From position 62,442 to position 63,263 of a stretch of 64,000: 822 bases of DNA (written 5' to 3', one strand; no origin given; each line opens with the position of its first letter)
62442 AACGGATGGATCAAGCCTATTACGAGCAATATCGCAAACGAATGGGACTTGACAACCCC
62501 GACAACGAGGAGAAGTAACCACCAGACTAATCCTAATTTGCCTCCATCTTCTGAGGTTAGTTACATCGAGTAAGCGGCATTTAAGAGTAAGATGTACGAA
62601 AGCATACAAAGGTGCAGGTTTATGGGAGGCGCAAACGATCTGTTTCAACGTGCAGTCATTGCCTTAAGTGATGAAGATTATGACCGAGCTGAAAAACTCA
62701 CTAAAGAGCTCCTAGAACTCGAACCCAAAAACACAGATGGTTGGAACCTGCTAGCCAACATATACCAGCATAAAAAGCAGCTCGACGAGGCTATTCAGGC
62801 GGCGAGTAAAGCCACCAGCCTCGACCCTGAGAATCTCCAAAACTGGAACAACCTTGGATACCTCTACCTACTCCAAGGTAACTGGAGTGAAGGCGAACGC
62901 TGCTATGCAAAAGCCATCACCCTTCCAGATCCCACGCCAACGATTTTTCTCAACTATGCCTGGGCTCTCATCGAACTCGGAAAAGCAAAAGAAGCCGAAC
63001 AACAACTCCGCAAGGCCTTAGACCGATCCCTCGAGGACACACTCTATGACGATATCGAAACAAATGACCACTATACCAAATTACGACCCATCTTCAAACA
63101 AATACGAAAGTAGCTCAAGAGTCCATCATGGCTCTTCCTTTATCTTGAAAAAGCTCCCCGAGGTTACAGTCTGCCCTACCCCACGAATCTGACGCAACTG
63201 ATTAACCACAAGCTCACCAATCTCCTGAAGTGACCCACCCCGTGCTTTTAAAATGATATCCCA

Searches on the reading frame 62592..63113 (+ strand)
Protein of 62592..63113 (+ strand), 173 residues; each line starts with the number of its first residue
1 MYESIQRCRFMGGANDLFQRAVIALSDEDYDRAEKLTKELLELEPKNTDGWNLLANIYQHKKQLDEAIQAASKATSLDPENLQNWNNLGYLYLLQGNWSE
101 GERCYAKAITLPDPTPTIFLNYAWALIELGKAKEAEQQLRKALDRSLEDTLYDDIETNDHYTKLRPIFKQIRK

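Call 35: search_protein_families(library=pfam, proteins=[window:62592-63113:+], max_evalue=0.001)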
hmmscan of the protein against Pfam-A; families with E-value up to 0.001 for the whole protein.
window:62592-63113:+ (173 aa): 27 families (the best 25 are shown)
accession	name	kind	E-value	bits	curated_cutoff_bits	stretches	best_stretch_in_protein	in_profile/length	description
PF07719.23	TPR_2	-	8e-23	79.1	27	2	49-81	2-34/34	Tetratricopeptide repeat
PF00515.34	TPR_1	-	7.7e-19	67.1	27.8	2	49-81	2-34/34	Tetratricopeptide repeat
PF13181.12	TPR_8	-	1.1e-18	66.1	25.7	1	50-81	3-34/34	Tetratricopeptide repeat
PF13431.12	TPR_17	-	5.6e-17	61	24.4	2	38-69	3-34/34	Tetratricopeptide repeat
PF14559.12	TPR_19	-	9.3e-16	58.4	25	2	24-70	1-47/68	Tetratricopeptide repeat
PF12895.13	ANAPC3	-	5.8e-14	52.6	27.2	2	28-107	3-81/82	Anaphase-promoting complex, cyclosome, subunit 3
PF13432.12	TPR_16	-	6.9e-14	52.4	32.7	2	20-80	3-63/65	Tetratricopeptide repeat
PF13428.12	TPR_14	-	1.9e-13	50.1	23.5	1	49-90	2-43/44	Tetratricopeptide repeat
PF23914.1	TPR_CcmH_CycH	-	1.4e-12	48.2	42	2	41-81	43-83/158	Cytochrome c-type biogenesis protein H TPR domain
PF13424.12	TPR_12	-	2.3e-11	44.2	30.1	2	84-145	5-74/77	Tetratricopeptide repeat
PF13176.12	TPR_7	-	1.1e-08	34.9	27.9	0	85-111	2-30/36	Tetratricopeptide repeat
PF13374.12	TPR_10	-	1.1e-07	32.1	27.5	0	86-110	6-30/42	Tetratricopeptide repeat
PF13414.12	TPR_11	-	2e-07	31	26.8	1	56-96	2-42/42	TPR repeat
PF13371.12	TPR_9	-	1.1e-06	29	35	1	55-109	2-56/73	Tetratricopeptide repeat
PF25060.1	ARM_TT21_2nd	-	1.9e-06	28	27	0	64-139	39-113/270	Tetratricopeptide repeat protein 21 second ARM domain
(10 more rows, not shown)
